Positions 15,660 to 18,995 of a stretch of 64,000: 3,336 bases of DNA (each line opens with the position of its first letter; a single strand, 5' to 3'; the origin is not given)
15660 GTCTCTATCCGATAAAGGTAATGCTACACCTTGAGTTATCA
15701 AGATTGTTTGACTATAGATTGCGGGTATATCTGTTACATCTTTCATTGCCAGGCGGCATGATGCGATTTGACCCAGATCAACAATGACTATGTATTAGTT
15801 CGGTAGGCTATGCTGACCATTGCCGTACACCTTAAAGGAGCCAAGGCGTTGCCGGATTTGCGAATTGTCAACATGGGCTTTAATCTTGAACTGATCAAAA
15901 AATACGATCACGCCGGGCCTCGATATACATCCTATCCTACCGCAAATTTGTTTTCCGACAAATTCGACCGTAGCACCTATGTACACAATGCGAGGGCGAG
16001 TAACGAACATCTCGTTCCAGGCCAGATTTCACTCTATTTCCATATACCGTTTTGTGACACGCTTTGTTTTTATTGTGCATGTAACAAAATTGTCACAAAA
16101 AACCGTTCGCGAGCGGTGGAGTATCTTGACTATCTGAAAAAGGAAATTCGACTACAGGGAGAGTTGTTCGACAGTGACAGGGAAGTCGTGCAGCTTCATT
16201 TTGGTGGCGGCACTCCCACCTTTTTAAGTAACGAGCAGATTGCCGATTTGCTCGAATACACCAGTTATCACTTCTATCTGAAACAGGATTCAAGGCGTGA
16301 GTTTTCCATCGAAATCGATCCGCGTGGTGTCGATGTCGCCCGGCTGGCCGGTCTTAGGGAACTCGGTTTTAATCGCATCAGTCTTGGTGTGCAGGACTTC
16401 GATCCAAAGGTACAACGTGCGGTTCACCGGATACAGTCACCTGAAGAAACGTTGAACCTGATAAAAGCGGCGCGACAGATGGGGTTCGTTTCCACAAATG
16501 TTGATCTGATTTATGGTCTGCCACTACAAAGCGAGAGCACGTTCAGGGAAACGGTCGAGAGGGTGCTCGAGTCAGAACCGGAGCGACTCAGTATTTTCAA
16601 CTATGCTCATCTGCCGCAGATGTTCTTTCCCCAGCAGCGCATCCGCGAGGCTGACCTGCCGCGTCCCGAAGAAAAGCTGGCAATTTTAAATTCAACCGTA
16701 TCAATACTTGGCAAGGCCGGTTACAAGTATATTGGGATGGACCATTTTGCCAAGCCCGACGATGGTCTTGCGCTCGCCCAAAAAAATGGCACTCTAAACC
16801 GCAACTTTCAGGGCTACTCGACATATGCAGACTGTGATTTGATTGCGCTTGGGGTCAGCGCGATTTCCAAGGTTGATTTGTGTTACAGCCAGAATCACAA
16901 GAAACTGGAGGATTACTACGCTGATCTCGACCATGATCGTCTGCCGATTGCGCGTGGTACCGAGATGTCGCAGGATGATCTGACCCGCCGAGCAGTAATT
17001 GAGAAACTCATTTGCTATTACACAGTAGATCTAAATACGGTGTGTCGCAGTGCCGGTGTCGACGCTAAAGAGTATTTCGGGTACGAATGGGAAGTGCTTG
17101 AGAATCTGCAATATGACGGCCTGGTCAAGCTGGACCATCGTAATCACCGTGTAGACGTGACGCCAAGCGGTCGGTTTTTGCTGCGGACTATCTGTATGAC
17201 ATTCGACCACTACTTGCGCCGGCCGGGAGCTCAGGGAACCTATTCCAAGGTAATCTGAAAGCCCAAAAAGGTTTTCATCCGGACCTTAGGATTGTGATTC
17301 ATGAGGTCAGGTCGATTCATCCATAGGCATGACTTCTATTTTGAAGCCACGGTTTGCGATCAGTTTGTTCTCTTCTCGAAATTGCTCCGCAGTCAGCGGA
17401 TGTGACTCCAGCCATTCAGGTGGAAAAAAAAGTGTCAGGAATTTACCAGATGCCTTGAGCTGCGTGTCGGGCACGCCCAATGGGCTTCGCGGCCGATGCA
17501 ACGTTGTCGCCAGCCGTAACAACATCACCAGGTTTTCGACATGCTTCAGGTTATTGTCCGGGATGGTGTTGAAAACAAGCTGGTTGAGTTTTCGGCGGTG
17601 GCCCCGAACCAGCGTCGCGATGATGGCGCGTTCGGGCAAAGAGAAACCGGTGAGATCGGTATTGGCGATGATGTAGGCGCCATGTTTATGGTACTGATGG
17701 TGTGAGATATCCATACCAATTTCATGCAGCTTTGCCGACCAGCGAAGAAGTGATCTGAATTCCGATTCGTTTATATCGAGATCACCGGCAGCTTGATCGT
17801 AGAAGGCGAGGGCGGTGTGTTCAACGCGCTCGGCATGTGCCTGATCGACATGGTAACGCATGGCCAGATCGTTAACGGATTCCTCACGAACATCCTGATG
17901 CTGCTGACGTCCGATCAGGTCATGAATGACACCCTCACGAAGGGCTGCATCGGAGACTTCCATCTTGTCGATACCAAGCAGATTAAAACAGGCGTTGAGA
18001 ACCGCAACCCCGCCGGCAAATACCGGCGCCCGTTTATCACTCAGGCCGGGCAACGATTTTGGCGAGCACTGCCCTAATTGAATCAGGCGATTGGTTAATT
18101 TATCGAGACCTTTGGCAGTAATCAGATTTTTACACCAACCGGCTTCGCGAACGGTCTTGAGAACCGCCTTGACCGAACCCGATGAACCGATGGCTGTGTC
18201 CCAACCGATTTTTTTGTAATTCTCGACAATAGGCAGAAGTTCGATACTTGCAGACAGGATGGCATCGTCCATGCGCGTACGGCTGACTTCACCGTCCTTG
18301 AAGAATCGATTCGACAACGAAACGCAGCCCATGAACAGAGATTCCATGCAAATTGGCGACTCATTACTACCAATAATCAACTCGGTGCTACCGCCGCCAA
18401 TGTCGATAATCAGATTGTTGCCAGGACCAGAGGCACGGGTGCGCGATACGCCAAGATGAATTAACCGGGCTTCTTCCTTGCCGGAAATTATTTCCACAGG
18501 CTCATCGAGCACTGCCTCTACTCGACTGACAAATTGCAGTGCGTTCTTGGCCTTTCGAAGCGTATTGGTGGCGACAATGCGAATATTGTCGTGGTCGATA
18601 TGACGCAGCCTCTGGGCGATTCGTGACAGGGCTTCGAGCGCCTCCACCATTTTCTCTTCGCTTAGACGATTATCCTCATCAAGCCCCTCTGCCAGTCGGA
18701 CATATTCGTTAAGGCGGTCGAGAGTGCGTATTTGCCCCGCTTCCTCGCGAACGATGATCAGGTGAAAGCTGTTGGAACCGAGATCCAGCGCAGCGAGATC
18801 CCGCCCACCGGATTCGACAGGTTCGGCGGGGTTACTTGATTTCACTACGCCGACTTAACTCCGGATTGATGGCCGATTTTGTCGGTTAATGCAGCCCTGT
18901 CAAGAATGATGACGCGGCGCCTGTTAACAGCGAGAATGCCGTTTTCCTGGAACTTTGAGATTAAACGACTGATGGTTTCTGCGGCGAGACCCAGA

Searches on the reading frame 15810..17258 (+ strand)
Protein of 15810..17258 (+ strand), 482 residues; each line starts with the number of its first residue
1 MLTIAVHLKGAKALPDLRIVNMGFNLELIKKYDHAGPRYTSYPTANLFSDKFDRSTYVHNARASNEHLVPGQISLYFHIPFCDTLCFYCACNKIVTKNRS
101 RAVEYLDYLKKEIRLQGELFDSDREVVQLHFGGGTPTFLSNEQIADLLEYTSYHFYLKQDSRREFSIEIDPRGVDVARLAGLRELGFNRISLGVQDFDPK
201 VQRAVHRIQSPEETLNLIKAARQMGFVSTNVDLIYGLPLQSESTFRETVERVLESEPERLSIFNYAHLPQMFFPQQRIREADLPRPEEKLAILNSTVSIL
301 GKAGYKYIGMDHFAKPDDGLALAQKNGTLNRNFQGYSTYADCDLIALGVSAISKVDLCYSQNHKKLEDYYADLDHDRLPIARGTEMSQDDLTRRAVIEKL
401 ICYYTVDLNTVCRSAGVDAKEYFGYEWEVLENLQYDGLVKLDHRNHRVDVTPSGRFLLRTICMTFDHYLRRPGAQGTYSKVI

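Call 77: search_protein_families(library=pfam, proteins=[window:15810-17258:+], max_evalue=0.0001)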
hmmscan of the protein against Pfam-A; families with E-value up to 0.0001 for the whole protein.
window:15810-17258:+ (482 aa): 1 family
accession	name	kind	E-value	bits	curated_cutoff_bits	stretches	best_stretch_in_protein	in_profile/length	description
PF04055.27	Radical_SAM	-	1.5e-23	84.2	29.5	1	77-251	2-165/166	Radical SAM superfamily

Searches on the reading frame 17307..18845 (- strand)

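Call 77: search_protein_families(library=pfam, proteins=[window:17307-18845:-], max_evalue=0.0001)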
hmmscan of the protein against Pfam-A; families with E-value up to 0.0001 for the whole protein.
window:17307-18845:- (512 aa): 2 families
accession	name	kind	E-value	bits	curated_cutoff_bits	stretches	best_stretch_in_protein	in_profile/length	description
PF02541.22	Ppx-GppA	-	3.7e-73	246.9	27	1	30-311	1-282/285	Ppx/GppA phosphatase family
PF21447.3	Ppx-GppA_III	-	9.4e-48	162.8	27.3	1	319-492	1-176/177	Ppx/GppA phosphatase, domain III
